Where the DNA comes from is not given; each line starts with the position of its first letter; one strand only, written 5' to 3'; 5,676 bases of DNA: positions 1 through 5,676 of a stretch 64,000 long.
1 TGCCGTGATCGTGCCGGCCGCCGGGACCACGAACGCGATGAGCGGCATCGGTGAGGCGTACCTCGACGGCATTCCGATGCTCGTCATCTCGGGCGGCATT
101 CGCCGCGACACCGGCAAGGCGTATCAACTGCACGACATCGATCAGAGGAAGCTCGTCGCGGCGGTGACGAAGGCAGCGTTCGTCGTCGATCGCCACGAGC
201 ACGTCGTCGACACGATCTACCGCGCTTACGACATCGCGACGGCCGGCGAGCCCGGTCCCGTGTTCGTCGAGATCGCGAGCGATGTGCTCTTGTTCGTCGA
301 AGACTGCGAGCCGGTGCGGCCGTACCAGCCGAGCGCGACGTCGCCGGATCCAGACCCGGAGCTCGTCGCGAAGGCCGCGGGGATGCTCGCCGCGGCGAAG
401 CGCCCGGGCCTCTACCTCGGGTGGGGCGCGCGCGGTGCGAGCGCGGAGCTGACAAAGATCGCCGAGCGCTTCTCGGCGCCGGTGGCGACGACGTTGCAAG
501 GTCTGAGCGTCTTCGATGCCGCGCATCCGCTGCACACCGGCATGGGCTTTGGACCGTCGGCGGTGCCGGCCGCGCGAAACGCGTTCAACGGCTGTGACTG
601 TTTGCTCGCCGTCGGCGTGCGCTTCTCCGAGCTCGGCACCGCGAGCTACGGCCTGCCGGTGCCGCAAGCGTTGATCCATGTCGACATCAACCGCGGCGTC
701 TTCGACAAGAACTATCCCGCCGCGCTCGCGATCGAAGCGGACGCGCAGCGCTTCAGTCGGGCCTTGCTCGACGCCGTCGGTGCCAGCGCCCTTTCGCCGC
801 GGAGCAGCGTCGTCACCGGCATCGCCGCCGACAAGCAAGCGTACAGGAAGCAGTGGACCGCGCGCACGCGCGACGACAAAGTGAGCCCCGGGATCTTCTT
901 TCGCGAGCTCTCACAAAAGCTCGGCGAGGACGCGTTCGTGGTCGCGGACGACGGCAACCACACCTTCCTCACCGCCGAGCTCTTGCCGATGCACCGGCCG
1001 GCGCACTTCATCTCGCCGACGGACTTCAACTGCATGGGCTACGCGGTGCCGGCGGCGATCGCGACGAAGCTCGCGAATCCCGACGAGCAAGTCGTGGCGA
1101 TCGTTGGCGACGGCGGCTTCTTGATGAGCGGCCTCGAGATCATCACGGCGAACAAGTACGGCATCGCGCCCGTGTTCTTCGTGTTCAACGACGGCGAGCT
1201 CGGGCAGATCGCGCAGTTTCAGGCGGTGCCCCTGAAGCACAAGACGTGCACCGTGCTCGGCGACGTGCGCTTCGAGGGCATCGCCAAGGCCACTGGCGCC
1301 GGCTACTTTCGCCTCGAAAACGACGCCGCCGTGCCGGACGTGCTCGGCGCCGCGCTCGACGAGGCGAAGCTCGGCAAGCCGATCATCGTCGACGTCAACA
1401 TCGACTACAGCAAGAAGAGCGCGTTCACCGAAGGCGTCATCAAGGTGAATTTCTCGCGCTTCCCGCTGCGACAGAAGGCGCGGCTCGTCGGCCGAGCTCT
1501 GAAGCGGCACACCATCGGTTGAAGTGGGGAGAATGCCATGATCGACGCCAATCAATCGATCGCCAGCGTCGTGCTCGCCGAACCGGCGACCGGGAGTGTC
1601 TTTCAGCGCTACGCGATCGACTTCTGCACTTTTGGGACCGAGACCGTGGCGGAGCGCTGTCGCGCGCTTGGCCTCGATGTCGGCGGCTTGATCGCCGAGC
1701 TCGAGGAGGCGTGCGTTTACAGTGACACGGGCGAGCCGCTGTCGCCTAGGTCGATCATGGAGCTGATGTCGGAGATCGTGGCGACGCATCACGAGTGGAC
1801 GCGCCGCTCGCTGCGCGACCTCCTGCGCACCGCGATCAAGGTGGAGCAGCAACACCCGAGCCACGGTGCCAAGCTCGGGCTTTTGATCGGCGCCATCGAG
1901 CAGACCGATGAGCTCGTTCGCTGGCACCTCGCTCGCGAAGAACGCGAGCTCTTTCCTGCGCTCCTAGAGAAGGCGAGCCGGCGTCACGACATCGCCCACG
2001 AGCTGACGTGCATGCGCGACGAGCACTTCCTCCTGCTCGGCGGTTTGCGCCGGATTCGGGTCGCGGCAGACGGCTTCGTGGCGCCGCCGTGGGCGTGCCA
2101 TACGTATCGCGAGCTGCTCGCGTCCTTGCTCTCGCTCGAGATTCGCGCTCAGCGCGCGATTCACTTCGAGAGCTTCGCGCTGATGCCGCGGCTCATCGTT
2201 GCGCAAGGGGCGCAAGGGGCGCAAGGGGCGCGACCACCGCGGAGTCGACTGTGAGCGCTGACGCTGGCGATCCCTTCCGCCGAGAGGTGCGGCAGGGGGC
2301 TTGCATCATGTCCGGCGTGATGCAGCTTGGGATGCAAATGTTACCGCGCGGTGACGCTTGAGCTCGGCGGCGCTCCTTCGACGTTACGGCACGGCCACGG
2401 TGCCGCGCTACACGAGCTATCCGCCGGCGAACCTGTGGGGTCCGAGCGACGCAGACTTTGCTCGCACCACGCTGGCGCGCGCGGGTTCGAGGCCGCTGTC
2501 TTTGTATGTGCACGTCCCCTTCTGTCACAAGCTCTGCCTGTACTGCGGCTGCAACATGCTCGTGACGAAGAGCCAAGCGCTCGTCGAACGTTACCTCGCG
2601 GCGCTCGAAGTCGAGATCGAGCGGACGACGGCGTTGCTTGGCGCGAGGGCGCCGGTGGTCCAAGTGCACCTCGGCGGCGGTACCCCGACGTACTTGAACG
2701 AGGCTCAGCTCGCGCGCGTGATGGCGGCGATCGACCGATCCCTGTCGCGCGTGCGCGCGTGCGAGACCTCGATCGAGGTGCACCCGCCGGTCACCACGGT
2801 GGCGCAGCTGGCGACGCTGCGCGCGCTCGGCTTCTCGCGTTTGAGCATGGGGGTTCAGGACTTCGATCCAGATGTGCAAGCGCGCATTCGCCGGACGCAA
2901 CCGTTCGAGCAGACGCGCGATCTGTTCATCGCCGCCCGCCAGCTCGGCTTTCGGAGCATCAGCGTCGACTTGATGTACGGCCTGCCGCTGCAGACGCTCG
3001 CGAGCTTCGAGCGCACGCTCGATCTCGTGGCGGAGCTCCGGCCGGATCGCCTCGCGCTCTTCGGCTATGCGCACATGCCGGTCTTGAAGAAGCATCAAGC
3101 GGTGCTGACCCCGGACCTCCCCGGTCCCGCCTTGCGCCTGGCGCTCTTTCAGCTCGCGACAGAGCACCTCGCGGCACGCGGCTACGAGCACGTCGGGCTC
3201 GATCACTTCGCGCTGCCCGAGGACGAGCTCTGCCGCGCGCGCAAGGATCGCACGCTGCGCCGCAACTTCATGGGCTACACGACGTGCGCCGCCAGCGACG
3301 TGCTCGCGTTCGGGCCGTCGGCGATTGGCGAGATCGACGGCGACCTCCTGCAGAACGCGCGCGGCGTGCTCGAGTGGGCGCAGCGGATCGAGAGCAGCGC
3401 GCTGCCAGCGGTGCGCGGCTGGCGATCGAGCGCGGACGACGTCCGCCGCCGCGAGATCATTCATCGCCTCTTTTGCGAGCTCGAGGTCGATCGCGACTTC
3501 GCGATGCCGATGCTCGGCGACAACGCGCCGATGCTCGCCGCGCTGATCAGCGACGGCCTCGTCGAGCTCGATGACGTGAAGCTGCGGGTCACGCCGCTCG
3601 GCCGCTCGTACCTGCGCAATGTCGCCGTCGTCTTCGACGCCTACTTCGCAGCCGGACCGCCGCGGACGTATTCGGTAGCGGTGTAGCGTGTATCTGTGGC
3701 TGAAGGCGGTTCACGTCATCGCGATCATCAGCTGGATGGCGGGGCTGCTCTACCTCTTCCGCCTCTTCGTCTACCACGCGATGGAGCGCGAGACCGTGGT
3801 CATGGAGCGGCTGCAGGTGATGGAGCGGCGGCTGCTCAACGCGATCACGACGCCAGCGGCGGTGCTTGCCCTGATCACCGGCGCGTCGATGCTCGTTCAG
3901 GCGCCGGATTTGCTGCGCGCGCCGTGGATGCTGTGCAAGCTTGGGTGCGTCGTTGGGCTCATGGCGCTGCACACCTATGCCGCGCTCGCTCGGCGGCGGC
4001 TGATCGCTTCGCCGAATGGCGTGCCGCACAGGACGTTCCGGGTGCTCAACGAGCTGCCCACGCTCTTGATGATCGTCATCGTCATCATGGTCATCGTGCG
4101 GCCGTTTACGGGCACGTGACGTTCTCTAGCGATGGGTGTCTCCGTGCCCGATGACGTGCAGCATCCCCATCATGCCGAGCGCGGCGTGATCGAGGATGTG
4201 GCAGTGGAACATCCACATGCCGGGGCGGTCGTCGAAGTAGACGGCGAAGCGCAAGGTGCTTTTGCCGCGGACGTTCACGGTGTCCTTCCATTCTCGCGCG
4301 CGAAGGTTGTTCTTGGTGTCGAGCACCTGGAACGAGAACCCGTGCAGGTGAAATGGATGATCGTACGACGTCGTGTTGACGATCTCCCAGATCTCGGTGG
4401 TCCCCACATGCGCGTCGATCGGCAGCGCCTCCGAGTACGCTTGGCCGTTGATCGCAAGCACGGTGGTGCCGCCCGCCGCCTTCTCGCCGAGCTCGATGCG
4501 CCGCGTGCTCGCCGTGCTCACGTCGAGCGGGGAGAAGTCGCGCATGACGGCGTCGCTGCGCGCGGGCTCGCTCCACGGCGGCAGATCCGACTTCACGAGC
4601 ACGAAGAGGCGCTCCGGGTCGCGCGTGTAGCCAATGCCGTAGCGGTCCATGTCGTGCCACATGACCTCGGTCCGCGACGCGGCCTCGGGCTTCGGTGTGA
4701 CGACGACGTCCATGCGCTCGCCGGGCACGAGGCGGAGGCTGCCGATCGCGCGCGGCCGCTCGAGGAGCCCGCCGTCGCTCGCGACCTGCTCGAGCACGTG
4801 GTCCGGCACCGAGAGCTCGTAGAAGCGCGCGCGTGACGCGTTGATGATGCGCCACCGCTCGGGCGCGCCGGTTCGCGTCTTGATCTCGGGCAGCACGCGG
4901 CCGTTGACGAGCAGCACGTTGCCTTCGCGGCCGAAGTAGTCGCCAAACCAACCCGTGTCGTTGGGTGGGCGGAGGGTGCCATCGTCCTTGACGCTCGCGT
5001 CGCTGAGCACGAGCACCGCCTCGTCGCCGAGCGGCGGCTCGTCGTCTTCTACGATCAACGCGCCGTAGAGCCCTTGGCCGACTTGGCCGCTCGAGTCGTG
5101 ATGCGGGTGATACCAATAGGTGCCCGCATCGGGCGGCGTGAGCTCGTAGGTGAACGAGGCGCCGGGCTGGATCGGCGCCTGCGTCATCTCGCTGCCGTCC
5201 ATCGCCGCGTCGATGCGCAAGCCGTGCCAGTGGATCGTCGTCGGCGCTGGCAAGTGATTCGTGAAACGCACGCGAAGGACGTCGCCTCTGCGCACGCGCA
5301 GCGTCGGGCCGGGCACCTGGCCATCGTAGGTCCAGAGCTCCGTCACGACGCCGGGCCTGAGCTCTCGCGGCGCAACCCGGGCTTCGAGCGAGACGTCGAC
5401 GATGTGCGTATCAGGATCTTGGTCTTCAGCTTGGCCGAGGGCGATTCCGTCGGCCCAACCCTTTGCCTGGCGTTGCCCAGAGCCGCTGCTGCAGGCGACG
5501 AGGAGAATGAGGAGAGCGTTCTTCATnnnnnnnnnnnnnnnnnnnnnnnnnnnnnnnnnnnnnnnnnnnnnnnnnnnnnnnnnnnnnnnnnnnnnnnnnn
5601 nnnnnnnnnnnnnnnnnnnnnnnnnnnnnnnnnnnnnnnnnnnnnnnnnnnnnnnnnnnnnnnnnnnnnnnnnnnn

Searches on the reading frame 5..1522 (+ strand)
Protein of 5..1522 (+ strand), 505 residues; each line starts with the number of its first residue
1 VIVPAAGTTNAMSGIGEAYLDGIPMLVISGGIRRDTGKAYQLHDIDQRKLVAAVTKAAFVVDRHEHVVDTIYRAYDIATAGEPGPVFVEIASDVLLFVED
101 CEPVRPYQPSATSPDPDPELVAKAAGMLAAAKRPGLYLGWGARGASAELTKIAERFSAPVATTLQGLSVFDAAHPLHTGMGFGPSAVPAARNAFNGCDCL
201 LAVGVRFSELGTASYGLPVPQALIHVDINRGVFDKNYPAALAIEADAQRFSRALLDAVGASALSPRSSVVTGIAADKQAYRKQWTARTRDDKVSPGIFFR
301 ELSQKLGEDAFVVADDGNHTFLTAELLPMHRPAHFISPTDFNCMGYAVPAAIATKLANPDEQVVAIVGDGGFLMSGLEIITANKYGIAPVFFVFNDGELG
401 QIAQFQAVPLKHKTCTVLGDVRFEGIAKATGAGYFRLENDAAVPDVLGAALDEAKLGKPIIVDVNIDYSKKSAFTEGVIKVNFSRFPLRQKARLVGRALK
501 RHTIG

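Call 22: search_protein_families(library=pfam, proteins=[window:5-1522:+], max_evalue=0.001)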
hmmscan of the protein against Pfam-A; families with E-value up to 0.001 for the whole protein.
window:5-1522:+ (505 aa): 3 families
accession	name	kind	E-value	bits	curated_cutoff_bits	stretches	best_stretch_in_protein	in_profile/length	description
PF00205.28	TPP_enzyme_M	-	3.8e-33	114.5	30.4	1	121-254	1-137/137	Thiamine pyrophosphate enzyme, central domain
PF02775.26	TPP_enzyme_C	-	1.1e-32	113.4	21.9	1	317-464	3-151/151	Thiamine pyrophosphate enzyme, C-terminal TPP binding domain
PF02776.23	TPP_enzyme_N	-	3.5e-06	27.2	26.8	1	5-49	73-118/119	Thiamine pyrophosphate enzyme, N-terminal TPP binding domain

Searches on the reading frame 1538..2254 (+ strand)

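Call 22: search_protein_families(library=pfam, proteins=[window:1538-2254:+], max_evalue=0.001)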
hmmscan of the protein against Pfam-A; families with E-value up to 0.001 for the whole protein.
window:1538-2254:+ (238 aa): 2 families
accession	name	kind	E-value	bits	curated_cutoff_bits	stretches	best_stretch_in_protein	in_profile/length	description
PF04405.19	ScdA_N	-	2e-11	43.8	32.5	1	5-58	2-55/56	Domain of Unknown function (DUF542)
PF01814.28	Hemerythrin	-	2.3e-08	35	25.3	1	78-194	3-112/127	Hemerythrin HHE cation binding domain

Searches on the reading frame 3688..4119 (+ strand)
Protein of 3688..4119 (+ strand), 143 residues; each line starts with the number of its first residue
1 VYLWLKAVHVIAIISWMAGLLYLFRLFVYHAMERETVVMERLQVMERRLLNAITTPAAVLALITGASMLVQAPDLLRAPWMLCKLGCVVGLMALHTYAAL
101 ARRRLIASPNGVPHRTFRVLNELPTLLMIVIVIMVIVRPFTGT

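Call 22: search_protein_families(library=pfam, proteins=[window:3688-4119:+], max_evalue=0.001)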
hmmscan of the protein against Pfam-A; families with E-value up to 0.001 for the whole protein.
window:3688-4119:+ (143 aa): 3 families
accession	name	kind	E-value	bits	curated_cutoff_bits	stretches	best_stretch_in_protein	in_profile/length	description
PF03653.18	UPF0093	-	1.9e-45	155.2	34.2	1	1-140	4-146/146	Uncharacterised protein family (UPF0093)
PF05425.18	CopD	-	1.9e-06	28.6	32.1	1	51-137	8-104/105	Copper resistance protein D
PF10027.14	DUF2269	-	0.00028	21.4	28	0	4-88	2-86/150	Predicted integral membrane protein (DUF2269)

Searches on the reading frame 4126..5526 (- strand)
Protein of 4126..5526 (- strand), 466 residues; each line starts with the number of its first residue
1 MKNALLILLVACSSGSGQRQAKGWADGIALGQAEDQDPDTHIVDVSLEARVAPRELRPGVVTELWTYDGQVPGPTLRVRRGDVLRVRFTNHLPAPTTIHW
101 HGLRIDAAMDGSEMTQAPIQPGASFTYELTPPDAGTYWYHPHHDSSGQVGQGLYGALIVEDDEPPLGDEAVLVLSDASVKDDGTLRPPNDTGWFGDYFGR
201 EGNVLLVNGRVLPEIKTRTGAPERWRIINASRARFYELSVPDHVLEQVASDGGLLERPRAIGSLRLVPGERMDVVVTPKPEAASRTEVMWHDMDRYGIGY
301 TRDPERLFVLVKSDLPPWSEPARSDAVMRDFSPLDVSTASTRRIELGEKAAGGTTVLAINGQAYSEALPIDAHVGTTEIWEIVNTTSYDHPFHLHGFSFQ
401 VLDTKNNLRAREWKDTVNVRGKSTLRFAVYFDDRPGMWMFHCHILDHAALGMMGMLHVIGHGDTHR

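Call 20: search_protein_families(library=pfam, proteins=[window:4126-5526:-], max_evalue=0.001)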
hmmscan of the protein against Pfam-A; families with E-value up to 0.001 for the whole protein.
window:4126-5526:- (466 aa): 3 families
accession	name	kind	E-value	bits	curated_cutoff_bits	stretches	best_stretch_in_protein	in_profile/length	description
PF07732.21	Cu-oxidase_3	-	7.7e-40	136.1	21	1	59-163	12-118/119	Multicopper oxidase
PF07731.20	Cu-oxidase_2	-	4.5e-36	124.1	20.4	2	355-457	23-132/137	Multicopper oxidase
PF00394.28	Cu-oxidase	-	5.5e-11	43.3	21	1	203-279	37-123/157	Multicopper oxidase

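Call 79: search_protein_families(library=ncbifam, proteins=[window:4126-5526:-], max_evalue=0.001)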
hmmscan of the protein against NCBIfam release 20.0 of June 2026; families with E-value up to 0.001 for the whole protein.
window:4126-5526:- (466 aa): 8 families
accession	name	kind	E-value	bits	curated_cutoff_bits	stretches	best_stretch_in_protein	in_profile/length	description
NF008205.1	PRK10965.1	equivalog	1.5e-58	199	525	2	44-277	47-287/529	multicopper oxidase CueO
TIGR01480.1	copper_res_A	subfamily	4.3e-52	177.4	478.95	3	63-181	65-185/593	copper resistance system multicopper oxidase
NF045554.1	AmiPhnlOxPhsA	equivalog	6.7e-30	104.2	950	3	202-276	239-321/581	O-aminophenol oxidase PhsA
NF008135.0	PRK10883.1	equivalog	1e-29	103.4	581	2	60-276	63-283/471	cell division protein FtsP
TIGR03389.1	laccase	equivalog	4.4e-28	98.4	558.9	2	63-281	23-254/539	laccase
TIGR03390.1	ascorbOXfungal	equivalog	6.2e-28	97.6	445.35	1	67-283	32-268/538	L-ascorbate oxidase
TIGR03388.1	ascorbase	equivalog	6.7e-28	97.6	614.8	2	66-162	24-122/542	L-ascorbate oxidase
TIGR02376.1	Cu_nitrite_red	equivalog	6e-17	62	296.3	1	41-163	26-148/326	copper-containing nitrite reductase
